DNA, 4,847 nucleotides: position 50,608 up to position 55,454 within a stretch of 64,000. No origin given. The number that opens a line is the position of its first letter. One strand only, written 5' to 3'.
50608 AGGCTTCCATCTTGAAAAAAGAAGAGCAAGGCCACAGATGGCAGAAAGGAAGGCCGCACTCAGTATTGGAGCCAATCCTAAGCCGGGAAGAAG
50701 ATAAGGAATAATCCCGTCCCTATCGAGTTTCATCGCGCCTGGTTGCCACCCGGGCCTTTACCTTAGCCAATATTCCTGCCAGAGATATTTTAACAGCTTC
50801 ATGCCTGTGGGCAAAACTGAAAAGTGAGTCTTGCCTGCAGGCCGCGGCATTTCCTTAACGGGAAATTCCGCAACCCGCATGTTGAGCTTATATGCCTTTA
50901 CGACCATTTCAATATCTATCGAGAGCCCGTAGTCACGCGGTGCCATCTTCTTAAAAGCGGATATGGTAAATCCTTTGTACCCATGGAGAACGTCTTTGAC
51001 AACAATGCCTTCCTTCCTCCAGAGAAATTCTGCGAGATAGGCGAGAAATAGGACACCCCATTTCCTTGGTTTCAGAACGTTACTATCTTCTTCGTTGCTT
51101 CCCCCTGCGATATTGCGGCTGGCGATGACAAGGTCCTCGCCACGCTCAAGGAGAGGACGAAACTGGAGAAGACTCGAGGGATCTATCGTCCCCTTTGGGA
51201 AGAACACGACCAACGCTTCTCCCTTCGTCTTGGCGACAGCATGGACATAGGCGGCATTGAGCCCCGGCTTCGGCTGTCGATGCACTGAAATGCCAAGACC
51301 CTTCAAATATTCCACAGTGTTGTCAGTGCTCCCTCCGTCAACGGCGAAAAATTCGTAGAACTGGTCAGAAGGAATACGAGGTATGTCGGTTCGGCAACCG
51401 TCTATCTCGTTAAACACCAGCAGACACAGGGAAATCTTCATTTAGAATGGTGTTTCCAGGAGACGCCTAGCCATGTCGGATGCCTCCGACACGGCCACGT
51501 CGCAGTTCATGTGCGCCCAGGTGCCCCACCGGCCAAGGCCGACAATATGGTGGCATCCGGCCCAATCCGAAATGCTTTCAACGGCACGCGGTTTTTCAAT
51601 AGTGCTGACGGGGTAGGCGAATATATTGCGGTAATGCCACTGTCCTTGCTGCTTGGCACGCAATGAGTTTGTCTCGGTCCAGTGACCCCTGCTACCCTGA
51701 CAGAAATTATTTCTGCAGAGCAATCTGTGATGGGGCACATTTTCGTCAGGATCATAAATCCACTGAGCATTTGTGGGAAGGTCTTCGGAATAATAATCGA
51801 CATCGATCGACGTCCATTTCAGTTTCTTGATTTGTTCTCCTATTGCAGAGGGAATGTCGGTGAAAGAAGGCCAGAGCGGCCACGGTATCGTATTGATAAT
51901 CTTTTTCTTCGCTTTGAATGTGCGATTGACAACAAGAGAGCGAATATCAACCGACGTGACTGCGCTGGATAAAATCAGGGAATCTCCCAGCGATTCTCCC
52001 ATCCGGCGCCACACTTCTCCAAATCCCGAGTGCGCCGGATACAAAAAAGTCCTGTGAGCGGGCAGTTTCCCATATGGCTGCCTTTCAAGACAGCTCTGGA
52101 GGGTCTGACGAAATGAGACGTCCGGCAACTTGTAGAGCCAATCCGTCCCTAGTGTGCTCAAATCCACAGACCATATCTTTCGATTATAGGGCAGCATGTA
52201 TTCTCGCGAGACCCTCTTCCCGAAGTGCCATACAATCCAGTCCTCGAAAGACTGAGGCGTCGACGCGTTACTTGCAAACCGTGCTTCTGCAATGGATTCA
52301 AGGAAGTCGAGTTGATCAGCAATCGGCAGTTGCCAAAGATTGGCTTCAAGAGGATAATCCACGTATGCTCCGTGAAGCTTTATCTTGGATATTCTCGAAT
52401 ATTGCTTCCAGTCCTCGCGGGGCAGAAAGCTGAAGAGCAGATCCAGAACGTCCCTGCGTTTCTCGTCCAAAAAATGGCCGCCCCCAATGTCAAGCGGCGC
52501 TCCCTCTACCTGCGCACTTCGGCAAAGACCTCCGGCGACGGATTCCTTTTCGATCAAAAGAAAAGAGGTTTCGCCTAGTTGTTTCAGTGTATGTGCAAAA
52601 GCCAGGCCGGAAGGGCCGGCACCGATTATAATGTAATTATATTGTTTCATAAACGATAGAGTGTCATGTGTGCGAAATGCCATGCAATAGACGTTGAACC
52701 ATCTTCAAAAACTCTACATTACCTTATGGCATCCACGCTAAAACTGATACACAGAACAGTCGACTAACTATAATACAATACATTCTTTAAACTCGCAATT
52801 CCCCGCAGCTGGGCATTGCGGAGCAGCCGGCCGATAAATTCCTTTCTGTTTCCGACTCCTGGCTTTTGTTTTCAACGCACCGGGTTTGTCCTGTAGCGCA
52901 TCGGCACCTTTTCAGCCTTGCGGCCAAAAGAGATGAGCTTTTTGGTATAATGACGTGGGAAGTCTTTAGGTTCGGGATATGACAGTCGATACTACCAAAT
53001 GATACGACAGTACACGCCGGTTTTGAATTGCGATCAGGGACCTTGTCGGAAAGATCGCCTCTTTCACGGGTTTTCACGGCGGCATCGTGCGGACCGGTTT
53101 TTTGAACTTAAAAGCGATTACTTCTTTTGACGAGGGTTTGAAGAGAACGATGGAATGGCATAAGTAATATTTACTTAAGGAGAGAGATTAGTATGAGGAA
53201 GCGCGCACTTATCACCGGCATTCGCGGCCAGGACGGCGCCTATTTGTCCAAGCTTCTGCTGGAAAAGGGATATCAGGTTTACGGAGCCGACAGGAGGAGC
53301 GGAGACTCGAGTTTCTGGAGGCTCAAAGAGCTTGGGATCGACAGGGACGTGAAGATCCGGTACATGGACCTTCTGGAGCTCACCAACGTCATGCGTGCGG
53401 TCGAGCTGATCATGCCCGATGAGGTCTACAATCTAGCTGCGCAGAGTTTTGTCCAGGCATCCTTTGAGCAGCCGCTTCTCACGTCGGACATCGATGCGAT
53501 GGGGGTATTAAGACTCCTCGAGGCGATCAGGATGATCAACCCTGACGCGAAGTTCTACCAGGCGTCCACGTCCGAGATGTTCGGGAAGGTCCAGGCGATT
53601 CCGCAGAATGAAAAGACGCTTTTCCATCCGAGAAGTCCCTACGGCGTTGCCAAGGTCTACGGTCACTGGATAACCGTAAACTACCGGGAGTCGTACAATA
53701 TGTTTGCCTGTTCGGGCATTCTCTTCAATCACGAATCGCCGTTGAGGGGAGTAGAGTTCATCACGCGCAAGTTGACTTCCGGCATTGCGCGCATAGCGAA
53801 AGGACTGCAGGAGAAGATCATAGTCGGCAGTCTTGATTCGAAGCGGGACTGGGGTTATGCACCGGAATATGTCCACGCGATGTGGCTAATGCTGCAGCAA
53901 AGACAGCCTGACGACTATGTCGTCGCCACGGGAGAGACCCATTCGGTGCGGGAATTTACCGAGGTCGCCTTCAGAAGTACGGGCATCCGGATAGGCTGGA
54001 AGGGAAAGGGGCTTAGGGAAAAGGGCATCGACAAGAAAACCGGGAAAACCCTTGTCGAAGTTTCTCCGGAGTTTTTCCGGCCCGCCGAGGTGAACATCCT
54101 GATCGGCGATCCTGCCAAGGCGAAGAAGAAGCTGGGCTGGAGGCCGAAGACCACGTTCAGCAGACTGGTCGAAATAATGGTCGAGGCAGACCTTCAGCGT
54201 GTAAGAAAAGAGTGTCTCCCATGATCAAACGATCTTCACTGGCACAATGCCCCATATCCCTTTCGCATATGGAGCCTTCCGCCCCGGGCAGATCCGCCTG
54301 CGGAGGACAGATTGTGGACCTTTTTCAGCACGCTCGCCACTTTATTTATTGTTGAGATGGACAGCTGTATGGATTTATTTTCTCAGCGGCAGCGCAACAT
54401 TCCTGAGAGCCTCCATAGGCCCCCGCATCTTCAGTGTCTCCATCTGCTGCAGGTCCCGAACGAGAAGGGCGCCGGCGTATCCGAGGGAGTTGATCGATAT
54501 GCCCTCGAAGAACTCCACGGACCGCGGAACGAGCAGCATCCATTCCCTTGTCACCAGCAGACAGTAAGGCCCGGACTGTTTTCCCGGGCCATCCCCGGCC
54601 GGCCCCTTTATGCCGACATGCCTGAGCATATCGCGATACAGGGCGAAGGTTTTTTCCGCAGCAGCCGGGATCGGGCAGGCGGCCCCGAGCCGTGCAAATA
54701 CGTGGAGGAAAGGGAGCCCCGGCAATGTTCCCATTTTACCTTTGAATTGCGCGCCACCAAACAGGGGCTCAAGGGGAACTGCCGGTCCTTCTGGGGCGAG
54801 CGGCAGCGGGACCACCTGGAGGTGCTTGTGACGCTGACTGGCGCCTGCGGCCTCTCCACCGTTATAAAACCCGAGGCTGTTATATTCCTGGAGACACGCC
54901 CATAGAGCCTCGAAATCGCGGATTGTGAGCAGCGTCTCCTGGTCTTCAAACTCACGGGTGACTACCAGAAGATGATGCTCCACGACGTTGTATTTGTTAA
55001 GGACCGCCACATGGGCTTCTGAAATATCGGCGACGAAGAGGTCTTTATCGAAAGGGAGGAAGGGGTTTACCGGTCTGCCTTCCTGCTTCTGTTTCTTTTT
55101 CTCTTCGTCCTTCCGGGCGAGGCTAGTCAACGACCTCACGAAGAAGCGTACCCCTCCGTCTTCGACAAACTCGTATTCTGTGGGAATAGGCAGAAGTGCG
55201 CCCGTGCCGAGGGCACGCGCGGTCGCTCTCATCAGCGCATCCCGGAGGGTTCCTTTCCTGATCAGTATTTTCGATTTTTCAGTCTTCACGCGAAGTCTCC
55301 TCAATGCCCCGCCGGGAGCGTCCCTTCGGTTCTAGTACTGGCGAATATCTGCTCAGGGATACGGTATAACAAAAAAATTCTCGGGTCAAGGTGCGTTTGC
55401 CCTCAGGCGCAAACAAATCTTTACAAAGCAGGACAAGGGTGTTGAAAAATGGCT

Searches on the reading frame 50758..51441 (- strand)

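Call 10: search_protein_families(library=pfam, proteins=[window:50758-51441:-], max_evalue=0.001)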
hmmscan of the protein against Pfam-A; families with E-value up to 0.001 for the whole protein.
window:50758-51441:- (227 aa): 1 family
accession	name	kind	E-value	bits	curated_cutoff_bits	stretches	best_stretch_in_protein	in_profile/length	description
PF00535.33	Glycos_transf_2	-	2.3e-10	41.1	23.3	1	26-165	25-166/168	Glycosyl transferase family 2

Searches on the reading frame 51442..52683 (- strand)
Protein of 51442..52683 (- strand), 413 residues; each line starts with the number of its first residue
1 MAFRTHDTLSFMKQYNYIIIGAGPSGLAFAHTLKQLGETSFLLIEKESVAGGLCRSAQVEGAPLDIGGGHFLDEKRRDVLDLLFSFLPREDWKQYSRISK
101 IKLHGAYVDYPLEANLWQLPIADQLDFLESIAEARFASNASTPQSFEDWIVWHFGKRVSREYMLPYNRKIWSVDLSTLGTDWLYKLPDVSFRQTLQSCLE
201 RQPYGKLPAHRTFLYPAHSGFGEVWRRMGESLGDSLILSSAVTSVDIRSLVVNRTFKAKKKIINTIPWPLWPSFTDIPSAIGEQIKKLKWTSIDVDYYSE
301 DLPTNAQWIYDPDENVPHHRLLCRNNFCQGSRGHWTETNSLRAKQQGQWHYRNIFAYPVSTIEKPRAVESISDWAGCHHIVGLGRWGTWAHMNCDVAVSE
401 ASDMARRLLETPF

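Call 10: search_protein_families(library=pfam, proteins=[window:51442-52683:-], max_evalue=0.001)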
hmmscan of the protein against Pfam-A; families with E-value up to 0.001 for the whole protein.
window:51442-52683:- (413 aa): 3 families
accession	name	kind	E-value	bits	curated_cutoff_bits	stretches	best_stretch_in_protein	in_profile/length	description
PF13450.12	NAD_binding_8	-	3.8e-11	43.5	21.9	1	19-80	1-62/68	NAD(P)-binding Rossmann-like domain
PF01593.30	Amino_oxidase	-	5.5e-08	33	19.8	1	25-253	2-236/443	Flavin containing amine oxidoreductase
PF13738.12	Pyr_redox_3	-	2e-06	27.7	30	1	18-50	1-33/305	Pyridine nucleotide-disulphide oxidoreductase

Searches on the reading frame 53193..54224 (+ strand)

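Call 10: search_protein_families(library=pfam, proteins=[window:53193-54224:+], max_evalue=0.001)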
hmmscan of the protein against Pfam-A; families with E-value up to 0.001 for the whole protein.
window:53193-54224:+ (343 aa): 3 families
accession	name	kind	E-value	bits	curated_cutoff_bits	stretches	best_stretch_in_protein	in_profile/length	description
PF16363.11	GDP_Man_Dehyd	-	6.5e-137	456.9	27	1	6-329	1-332/332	GDP-mannose 4,6 dehydratase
PF01370.27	Epimerase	-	2.6e-66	223.9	20.9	1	5-245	1-240/240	NAD dependent epimerase/dehydratase family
PF04321.23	RmlD_sub_bind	-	5.3e-10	39.3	27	1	4-175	2-150/287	RmlD substrate binding domain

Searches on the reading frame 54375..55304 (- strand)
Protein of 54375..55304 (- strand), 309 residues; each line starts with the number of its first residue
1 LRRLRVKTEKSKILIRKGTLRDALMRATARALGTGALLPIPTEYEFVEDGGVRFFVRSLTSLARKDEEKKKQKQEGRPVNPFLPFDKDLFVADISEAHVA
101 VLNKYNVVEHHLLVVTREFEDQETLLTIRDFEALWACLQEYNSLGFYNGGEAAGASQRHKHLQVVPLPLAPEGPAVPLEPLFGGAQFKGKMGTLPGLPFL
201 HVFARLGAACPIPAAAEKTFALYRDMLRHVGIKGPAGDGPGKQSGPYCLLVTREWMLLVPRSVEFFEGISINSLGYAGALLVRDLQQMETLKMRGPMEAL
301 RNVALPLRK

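Call 11: search_protein_families(library=pfam, proteins=[window:54375-55304:-], max_evalue=0.001)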
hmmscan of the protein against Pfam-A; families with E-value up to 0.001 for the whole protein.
window:54375-55304:- (309 aa): 3 families
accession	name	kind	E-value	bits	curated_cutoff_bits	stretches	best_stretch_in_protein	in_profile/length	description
PF19327.4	Ap4A_phos_N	-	3.6e-77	258.3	23.1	1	12-182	3-175/177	Ap4A phosphorylase N-terminal domain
PF09830.14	ATP_transf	-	9.5e-22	77.6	23.5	1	196-306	2-95/95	ATP adenylyltransferase C-terminal domain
PF16269.10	DUF4922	-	4e-05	24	23.6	1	95-165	77-145/146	Domain of unknown function (DUF4922)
